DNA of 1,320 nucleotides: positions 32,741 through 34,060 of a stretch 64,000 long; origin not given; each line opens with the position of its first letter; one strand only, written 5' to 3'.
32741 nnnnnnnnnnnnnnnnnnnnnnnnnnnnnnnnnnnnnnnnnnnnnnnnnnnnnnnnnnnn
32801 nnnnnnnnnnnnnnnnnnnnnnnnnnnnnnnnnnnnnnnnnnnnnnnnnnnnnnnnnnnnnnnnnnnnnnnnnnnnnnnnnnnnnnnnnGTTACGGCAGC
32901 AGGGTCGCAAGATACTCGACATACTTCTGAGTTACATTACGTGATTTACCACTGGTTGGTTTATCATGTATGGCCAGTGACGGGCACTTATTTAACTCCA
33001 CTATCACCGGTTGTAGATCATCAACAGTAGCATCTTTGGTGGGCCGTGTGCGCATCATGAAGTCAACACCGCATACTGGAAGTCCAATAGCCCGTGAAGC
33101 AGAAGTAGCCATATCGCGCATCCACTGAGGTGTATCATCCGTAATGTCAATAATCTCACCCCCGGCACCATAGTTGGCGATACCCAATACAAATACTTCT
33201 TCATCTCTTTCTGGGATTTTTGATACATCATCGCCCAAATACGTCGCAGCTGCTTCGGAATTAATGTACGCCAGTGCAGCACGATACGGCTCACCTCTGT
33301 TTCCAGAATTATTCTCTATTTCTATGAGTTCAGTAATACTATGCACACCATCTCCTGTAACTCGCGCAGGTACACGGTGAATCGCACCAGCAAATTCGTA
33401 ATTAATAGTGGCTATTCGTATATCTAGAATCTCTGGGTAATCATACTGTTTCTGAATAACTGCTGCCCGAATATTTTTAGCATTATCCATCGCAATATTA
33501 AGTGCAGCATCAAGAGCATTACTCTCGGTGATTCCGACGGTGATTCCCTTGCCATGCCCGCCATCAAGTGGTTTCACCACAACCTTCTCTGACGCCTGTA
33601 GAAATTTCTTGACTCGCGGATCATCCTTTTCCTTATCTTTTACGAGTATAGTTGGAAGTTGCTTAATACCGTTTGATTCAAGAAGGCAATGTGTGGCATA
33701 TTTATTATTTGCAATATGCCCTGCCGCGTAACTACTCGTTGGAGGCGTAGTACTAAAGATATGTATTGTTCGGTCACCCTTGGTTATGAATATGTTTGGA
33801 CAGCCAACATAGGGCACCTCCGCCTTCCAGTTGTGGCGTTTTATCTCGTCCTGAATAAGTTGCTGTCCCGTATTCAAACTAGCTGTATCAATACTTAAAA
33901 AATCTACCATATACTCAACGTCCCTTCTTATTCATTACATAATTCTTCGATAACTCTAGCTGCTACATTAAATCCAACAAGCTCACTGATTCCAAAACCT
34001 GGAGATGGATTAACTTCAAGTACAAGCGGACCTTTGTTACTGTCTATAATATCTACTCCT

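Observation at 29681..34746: Cluster of four ATP-grasp peptide ligases (three subfamilies) with a RimB-type protease-like protein and DUF192, no visible substrate gene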

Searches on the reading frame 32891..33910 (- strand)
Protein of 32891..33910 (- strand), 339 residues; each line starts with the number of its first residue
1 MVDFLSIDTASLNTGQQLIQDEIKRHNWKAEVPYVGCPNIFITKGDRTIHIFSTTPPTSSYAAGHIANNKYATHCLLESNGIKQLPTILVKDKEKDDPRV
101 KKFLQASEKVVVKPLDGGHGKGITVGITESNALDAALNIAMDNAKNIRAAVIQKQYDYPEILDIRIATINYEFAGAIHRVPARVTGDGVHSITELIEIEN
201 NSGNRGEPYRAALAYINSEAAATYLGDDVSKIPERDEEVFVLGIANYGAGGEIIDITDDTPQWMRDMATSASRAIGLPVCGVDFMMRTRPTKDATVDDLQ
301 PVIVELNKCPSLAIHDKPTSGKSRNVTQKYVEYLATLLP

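Call 3: search_protein_families(library=pfam, proteins=[window:32891-33910:-], max_evalue=0.01)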
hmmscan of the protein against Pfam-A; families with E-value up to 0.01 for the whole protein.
window:32891-33910:- (339 aa): 6 families
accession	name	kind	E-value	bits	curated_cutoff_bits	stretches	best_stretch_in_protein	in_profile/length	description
PF08443.16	RimK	-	6.4e-09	36.1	21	1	67-180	1-106/188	RimK-like ATP-grasp domain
PF02955.21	GSH-S_ATP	-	2.6e-07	30.7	23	1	96-183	20-106/175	Prokaryotic glutathione synthetase, ATP-grasp domain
PF14397.11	ATPgrasp_ST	-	3.1e-06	27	31.4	1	63-128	15-81/278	Sugar-transfer associated ATP-grasp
PF02655.19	ATP-grasp_3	-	0.00018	22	23.2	0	67-129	1-53/160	ATP-grasp domain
PF14398.11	ATPgrasp_YheCD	-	0.0009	19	26.8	1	69-132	11-72/255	YheC/D like ATP-grasp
PF03133.20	TTL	-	0.0058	16.3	20.1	0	279-332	237-281/292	Tubulin-tyrosine ligase family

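Call 4: search_protein_families(library=ncbifam, proteins=[window:32891-33910:-], max_evalue=0.01)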
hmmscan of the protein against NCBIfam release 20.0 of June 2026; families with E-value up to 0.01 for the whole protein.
window:32891-33910:- (339 aa): 24 families
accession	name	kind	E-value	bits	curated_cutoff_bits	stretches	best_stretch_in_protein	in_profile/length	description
TIGR02068.2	cya_phycin_syn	equivalog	8.1e-49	166.4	850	1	43-334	187-470/862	cyanophycin synthetase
NF010623.0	PRK14016.1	subfamily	5e-47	160.6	877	1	45-334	190-471/871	cyanophycin synthetase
TIGR03103.1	trio_acet_GNAT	equivalog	3.3e-39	134.9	569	1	8-319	236-532/547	N-acetylglutaminylglutamine synthetase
NF002688.0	PRK02471.1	equivalog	3.6e-38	131.4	425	1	59-334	479-751/756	bifunctional glutamate--cysteine ligase GshA/glutathione synthetase GshB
TIGR01435.1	glu_cys_lig_rel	equivalog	2.8e-23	82.1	656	1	59-329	459-714/719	bifunctional glutamate--cysteine ligase/glutathione synthetase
NF040720.1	MptN_Meth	equivalog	1.4e-14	53.9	350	1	66-181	98-207/291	tetrahydromethanopterin:alpha-L-glutamate ligase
TIGR00768.1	rimK_fam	subfamily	1.5e-14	54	143.4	1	66-179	84-193/276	RimK family alpha-L-glutamate ligase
NF012214.1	D_ala_D_ser_VanC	exception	1.4e-08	34.3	650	1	61-145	128-212/350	D-alanine--D-serine ligase VanC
NF000207.3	D_ala_D_ser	equivalog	1.6e-08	34.1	520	1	62-155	124-213/342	D-alanine--D-serine ligase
NF012213.0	VanC1_ser_lig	exception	1.9e-07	30.3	775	1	61-145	121-205/343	D-alanine--D-serine ligase VanC1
NF003573.0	PRK05246.1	equivalog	1.9e-07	30.2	272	1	96-183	143-229/316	glutathione synthase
TIGR01380.1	glut_syn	equivalog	5.8e-07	28.8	299.05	1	96-182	142-227/312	glutathione synthase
NF000032.1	D_ala_D_ser_VanL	exception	8.2e-06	25.2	750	1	65-154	131-216/349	D-alanine--D-serine ligase VanL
TIGR01205.1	D_ala_D_alaTIGR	subfamily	1.7e-05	23.9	245.65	1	60-171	97-203/318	D-alanine--D-alanine ligase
TIGR02144.1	LysX_arch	equivalog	2e-05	23.8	275.6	1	67-180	85-194/281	lysine biosynthesis protein LysX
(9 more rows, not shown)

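Call 5: search_solved_structures(query=window:32891-33910:-, max_evalue=0.001, show_alignments=1)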
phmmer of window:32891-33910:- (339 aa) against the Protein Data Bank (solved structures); distinct sequences matched with E-value up to 0.001: 9.
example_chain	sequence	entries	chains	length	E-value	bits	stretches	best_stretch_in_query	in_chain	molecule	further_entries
7lgm_A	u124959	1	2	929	4.6e-34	121.1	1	57-333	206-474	Cyanophycin synthase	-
7lgn_A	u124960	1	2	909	3.5e-29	105.1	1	57-334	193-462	Cyanophycin synthase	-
7txv_A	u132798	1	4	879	1.4e-28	103.1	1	108-332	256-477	Cyanophycin synthase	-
7lg5_A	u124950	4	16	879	1.4e-28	103.1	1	108-332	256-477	Cyanophycin synthase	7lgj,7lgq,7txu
7wac_A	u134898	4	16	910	1.5e-24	89.9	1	109-331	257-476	Cyanophycin synthase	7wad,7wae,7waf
3ln7_A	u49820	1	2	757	1.2e-23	86.9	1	58-334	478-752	Glutathione biosynthesis bifunctional protein gshAB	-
7ta5_A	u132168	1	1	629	1.1e-19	73.9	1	109-334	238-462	Glutathione synthase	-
3ln6_A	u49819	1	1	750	5.4e-19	71.6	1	98-331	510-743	Glutathione biosynthesis bifunctional protein gshAB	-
8fxh_A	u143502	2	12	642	3.8e-17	65.6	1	109-332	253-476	RimK domain-containing protein ATP-grasp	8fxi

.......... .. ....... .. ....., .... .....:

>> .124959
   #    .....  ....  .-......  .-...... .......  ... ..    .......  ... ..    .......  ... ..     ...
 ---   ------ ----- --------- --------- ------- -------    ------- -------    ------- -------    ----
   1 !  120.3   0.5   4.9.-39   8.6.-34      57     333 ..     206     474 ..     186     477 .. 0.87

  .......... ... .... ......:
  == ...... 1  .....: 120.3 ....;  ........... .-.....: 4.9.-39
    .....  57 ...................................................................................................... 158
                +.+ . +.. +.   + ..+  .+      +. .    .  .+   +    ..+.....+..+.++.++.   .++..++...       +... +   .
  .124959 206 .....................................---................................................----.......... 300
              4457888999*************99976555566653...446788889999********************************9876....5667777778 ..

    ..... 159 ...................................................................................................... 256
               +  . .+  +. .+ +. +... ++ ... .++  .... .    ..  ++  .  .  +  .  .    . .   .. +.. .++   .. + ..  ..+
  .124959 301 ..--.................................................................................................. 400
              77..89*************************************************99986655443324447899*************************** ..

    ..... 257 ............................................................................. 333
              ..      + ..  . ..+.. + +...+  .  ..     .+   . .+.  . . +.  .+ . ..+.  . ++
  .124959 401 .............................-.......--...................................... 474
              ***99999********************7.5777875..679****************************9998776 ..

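Call 11: find_homologous_proteins(query=window:32891-33910:-, max_evalue=1e-10)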
Query window:32891-33910:- (339 aa): 184 proteins with E <= 1e-10 among 1879 candidates; the best 120 are listed.
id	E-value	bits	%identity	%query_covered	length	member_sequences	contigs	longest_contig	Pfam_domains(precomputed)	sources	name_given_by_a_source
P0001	8.4e-225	763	100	100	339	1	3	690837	PF02955.22,PF14397.12,PF08443.17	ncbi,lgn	-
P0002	4.2e-183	626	80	100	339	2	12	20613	PF02955.22,PF14397.12,PF08443.17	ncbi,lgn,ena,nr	ncbi:MAG: glutamate--cysteine ligase [Patescibacteria group bacterium]|nr:glutamate--cysteine ligase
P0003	8.6e-167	572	75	100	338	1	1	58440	PF02955.22,PF14397.12,PF08443.17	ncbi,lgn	-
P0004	1.1e-165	569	73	100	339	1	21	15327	PF02955.22,PF08443.17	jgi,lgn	-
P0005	7.0e-126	438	61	99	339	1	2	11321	PF02955.22,PF14397.12,PF08443.17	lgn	-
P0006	8.1e-126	438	58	99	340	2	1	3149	PF02955.22,PF14397.12,PF08443.17,PF02655.20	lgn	-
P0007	4.2e-125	435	59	99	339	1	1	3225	PF02955.22,PF14397.12,PF08443.17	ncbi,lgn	-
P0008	1.9e-122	427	56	99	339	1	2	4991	PF02955.22,PF08443.17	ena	-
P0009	8.5e-120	418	56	99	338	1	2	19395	PF02955.22,PF14397.12,PF08443.17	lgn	-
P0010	2.8e-118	413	56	99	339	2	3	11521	PF14397.12,PF08443.17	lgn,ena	-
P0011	5.1e-104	366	50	99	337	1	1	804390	PF08443.17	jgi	jgi:cyanophycin synthetase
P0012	7.6e-104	365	52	99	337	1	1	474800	PF08443.17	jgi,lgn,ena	-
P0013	1.5e-103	364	51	99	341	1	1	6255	PF02955.22,PF08443.17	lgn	-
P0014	2.0e-103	364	52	94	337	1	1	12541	PF02955.22,PF14397.12,PF14398.12,PF08443.17,PF02655.20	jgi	jgi:cyanophycin synthetase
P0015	4.4e-103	363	49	99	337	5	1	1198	PF02955.22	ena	-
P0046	6.8e-97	343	48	99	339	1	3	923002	PF02955.22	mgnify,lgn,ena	mgnify:CR=1 FL=1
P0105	1.2e-77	279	41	99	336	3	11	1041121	PF02955.22,PF08443.17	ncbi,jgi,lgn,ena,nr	ncbi:hypothetical protein A2707_03170 [Candidatus Saccharibacteria bacterium RIFCSPHIGHO2_01_FULL_45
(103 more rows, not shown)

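Call 12: find_encoding_contigs(protein=P0105, flank=8000, max_places=3)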
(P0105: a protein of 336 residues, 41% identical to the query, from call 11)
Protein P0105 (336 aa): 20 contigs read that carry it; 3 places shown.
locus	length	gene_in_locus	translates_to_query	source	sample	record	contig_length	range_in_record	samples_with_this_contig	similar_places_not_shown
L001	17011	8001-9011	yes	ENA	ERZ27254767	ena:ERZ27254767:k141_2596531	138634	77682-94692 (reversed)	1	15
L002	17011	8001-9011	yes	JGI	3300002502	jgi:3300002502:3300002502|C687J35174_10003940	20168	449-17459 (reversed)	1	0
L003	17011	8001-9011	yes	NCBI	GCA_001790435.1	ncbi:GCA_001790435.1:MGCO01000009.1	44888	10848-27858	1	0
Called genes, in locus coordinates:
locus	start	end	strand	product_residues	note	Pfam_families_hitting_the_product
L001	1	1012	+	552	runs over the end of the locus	PF01565:FAD_binding_4, PF02913:FAD-oxidase_C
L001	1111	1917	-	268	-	-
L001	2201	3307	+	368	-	PF00226:DnaJ, PF01556:DnaJ_C, PF00684:DnaJ_CXXCXGXG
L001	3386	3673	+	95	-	-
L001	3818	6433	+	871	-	-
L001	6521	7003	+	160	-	-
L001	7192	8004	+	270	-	PF02655:ATP-grasp_3 (weak), PF08443:RimK, PF02955:GSH-S_ATP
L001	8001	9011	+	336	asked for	PF08443:RimK (weak), PF02955:GSH-S_ATP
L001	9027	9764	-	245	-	PF03575:Peptidase_S51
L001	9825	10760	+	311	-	PF08443:RimK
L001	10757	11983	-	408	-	PF13535:ATP-grasp_4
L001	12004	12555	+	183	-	PF05618:RimB-like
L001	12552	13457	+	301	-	PF18030:Rimk_N, PF14397:ATPgrasp_ST (faint), PF02655:ATP-grasp_3, PF02955:GSH-S_ATP, PF08443:RimK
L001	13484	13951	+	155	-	PF02643:DUF192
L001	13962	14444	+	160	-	-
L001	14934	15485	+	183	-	PF06821:Ser_hydrolase, PF12697:Abhydrolase_6 (faint)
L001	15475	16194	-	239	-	PF01182:Glucosamine_iso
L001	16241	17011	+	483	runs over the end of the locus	PF03772:Competence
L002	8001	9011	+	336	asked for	PF08443:RimK (weak), PF02955:GSH-S_ATP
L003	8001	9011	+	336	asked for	PF08443:RimK (weak), PF02955:GSH-S_ATP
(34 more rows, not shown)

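Call 13: find_encoding_contigs(protein=P0011, flank=8000, max_places=2)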
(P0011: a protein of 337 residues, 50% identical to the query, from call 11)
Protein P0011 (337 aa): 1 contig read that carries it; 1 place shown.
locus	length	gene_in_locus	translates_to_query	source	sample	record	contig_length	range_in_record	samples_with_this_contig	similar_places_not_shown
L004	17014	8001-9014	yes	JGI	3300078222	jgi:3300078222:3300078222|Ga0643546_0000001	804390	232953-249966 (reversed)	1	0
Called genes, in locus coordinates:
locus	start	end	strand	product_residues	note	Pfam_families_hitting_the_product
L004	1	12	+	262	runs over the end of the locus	PF13367:PrsW-protease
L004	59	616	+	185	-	PF13240:Zn_Ribbon_1, PF13828:DUF4190 (weak)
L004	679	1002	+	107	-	-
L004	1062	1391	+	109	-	PF08818:DUF1801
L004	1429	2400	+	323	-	PF01699:Na_Ca_ex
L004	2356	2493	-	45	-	-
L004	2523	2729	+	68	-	PF08922:DUF1905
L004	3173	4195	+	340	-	PF05257:CHAP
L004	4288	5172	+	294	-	PF00781:DAGK_cat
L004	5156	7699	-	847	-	PF00690:Cation_ATPase_N, PF00122:E1-E2_ATPase, PF08282:Hydrolase_3 (faint), PF00702:Hydrolase, PF13246:Cation_ATPase, PF00689:Cation_ATPase_C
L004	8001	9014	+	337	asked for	PF08443:RimK (faint)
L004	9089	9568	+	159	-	-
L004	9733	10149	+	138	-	-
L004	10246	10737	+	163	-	PF05618:RimB-like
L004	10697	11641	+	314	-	PF18030:Rimk_N, PF14397:ATPgrasp_ST (faint), PF02655:ATP-grasp_3, PF02955:GSH-S_ATP, PF08443:RimK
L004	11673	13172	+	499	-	PF08014:MATCAP (weak)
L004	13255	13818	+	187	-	PF01725:Ham1p_like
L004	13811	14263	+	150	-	PF02643:DUF192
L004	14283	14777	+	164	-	-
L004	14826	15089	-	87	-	PF07866:DUF1653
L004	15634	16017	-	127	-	PF14018:DUF4234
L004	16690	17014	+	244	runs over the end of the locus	PF20772:TACO1_YebC_N, PF01709:Transcrip_reg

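Call 14: find_encoding_contigs(protein=P0046, flank=8000, max_places=2)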
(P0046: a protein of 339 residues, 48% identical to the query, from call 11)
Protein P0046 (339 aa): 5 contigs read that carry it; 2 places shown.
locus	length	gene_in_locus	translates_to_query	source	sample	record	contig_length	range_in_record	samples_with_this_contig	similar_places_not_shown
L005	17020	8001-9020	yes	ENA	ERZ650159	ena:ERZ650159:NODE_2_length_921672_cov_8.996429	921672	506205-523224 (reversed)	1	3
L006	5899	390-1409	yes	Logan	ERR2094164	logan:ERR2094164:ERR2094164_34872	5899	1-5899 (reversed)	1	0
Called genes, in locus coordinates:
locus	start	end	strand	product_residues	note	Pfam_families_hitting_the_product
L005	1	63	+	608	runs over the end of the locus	-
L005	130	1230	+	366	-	PF00226:DnaJ, PF01556:DnaJ_C, PF00684:DnaJ_CXXCXGXG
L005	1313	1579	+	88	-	-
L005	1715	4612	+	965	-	PF19590:TrbL_3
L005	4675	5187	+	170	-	-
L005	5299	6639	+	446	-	-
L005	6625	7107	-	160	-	PF00583:Acetyltransf_1, PF13508:Acetyltransf_7 (weak), PF08445:FR47 (weak)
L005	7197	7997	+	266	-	PF02655:ATP-grasp_3, PF08443:RimK, PF14397:ATPgrasp_ST (faint), PF02955:GSH-S_ATP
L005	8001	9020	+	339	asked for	PF02955:GSH-S_ATP (weak)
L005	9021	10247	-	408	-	PF01071:GARS_A (weak), PF13535:ATP-grasp_4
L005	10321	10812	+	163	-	PF05618:RimB-like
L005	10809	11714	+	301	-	PF18030:Rimk_N, PF14397:ATPgrasp_ST (faint), PF02655:ATP-grasp_3, PF02955:GSH-S_ATP, PF08443:RimK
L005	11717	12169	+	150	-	PF02643:DUF192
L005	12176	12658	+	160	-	-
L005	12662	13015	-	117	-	-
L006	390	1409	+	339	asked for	PF02955:GSH-S_ATP (weak)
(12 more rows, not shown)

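Call 24: find_related_loci(query=A1, collection=genome_contigs, flank=10000)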
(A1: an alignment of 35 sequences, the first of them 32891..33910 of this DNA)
Query A1 (339 aa) in genome_contigs; peptide patterns used: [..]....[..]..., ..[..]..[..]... (x = any residue, [..] = any of these).
27 stretches matched a pattern; 20 encode a relative of the query (tblastn E <= 1e-3); 20 distinct loci.
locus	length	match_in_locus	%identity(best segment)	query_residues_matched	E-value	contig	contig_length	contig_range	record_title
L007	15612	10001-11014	75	1-338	2e-176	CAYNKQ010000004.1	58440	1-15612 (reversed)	MAG TPA_asm: uncultured Candidatus Saccharibacteria bacterium isolate SRP344714_co2_35 genome assembly, contig: NODE_121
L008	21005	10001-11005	51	1-337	2e-110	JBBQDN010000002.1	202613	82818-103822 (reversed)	MAG: Candidatus Saccharimonadales bacterium isolate Co_metawrap_1166 Cmw_1166_k141_20452426_length_202613_cov_15.9997, w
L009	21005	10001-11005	49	1-337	5e-102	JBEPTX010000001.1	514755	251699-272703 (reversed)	MAG: Candidatus Saccharibacteria bacterium isolate 22E.concoct.059 NODE_5_length_514755_cov_13.985477, whole genome shot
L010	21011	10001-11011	46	1-337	1e-98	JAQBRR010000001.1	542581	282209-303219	MAG: Candidatus Saccharibacteria bacterium isolate RYN_406 scaffold_3709492, whole genome shotgun sequence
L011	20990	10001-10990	46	9-337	8e-95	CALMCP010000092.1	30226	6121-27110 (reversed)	MAG TPA_asm: uncultured Candidatus Saccharibacteria bacterium isolate ERR3519523_bin.44_CONCOCT_v1.1_MAG genome assembly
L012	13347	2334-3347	44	1-337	4e-91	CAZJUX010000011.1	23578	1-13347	MAG TPA_asm: uncultured Candidatus Saccharibacteria bacterium isolate SRP192927_co9_480 genome assembly, contig: NODE_13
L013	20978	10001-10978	43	14-339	1e-89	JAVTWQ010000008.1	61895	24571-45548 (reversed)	MAG: Candidatus Saccharimonas sp. isolate labscale reactor_MAG18 NODE_260_length_61895_cov_12.382083, whole genome shotg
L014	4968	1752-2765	43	1-337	6e-88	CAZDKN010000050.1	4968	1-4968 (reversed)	MAG TPA_asm: uncultured Candidatus Saccharimonas sp. isolate SRP062349_co2_266 genome assembly, contig: NODE_9642_length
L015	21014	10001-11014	41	1-337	3e-87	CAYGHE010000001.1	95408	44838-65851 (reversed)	MAG TPA_asm: uncultured Candidatus Saccharibacteria bacterium isolate ERP113451_co2_192 genome assembly, contig: NODE_55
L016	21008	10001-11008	41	1-337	7e-85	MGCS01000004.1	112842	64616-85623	MAG: Candidatus Saccharibacteria bacterium RIFCSPHIGHO2_12_FULL_44_22 rifcsphigho2_12_scaffold_169, whole genome shotgun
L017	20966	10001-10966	42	12-335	4e-82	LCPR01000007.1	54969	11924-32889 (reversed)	MAG: Candidatus Saccharibacteria bacterium GW2011_GWC2_48_9 UY35_C0007, whole genome shotgun sequence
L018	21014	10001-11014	41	1-337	3e-79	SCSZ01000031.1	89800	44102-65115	MAG: Patescibacteria group bacterium isolate FW300_bin.23 FW300_bin.23-143566, whole genome shotgun sequence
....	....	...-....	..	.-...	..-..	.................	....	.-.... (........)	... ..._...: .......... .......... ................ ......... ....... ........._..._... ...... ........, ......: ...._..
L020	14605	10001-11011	39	1-337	1e-75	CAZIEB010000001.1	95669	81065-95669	MAG TPA_asm: uncultured Candidatus Saccharibacteria bacterium isolate SRP286056_co1_150 genome assembly, contig: NODE_16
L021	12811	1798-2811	40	1-337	8e-74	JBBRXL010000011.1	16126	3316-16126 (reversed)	MAG: Candidatus Saccharimonadales bacterium isolate La4_metabat2.197 La4_metabat2.197_K_747473_L_16126_cov_14.0460, whol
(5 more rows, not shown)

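Call 27: find_encoding_contigs(protein=P0001, flank=10000, max_places=1)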
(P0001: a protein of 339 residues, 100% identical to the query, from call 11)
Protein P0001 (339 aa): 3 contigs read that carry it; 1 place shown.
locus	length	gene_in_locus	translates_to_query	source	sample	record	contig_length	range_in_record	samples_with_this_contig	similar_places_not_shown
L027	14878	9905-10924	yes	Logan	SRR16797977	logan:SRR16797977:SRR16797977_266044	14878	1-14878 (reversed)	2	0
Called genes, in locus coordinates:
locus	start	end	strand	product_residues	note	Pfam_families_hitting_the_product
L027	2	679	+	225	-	?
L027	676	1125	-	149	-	PF00578:AhpC-TSA, PF08534:Redoxin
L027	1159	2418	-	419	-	PF08245:Mur_ligase_M, PF27239:FOL3_C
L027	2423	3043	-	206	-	PF00406:ADK, PF13207:AAA_17 (weak)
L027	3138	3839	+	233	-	PF03444:WHD_HrcA (weak), PF01628:HrcA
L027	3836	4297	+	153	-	PF01025:GrpE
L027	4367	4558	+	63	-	-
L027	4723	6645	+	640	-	PF00012:HSP70, PF06723:MreB_Mbl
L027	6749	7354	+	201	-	PF07884:VKOR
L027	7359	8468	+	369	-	PF00226:DnaJ, PF01556:DnaJ_C, PF00684:DnaJ_CXXCXGXG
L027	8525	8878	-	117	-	PF09685:MamF_MmsF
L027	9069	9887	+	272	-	PF14397:ATPgrasp_ST (faint), PF02655:ATP-grasp_3, PF07478:Dala_Dala_lig_C (weak), PF08443:RimK, PF02955:GSH-S_ATP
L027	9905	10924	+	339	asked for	PF14397:ATPgrasp_ST (faint), PF08443:RimK (faint), PF02955:GSH-S_ATP (weak)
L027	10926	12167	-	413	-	PF01071:GARS_A (faint), PF13535:ATP-grasp_4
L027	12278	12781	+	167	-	PF05618:RimB-like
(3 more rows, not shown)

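Call 46: predict_structure(alignment_id=A1)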
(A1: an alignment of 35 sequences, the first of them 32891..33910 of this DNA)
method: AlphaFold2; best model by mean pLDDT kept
length: 339 residues; sequences in the alignment: 35
mean_pLDDT: 93.7   pTM: 0.88
mean pLDDT of the five models: 93.7, 93.2, 92.9, 92.6, 92.6
residues with pLDDT >= 90: 289; 70-90: 49; 50-70: 1; < 50: 0
segments of 3 or more residues with pLDDT < 50: none
pLDDT, mean of each block of 10 residues (from residue 1): 96 95 97 97 96 96 93 97 97 96 97 87 91 95 94 93 96 96 95 96 84 85 90 95 75 95 98 97 95 96 94 94 97 93
secondary structure, 60 per line:
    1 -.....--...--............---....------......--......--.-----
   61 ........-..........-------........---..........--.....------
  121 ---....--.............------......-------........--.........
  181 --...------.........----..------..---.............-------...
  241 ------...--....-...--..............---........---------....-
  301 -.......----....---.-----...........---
elements in order: H14-25 E29-32 E39-44 E47-52 H61-68 H70-79 E87-91 H98-107 E110-114 E124-127 H130-142 E149-154 E162-169 E172-180 E183-185 H192-200 H218-230 E238-240 E252-255 H262-275 E279-286 H296-299 E302-308 H313-316 H326-336
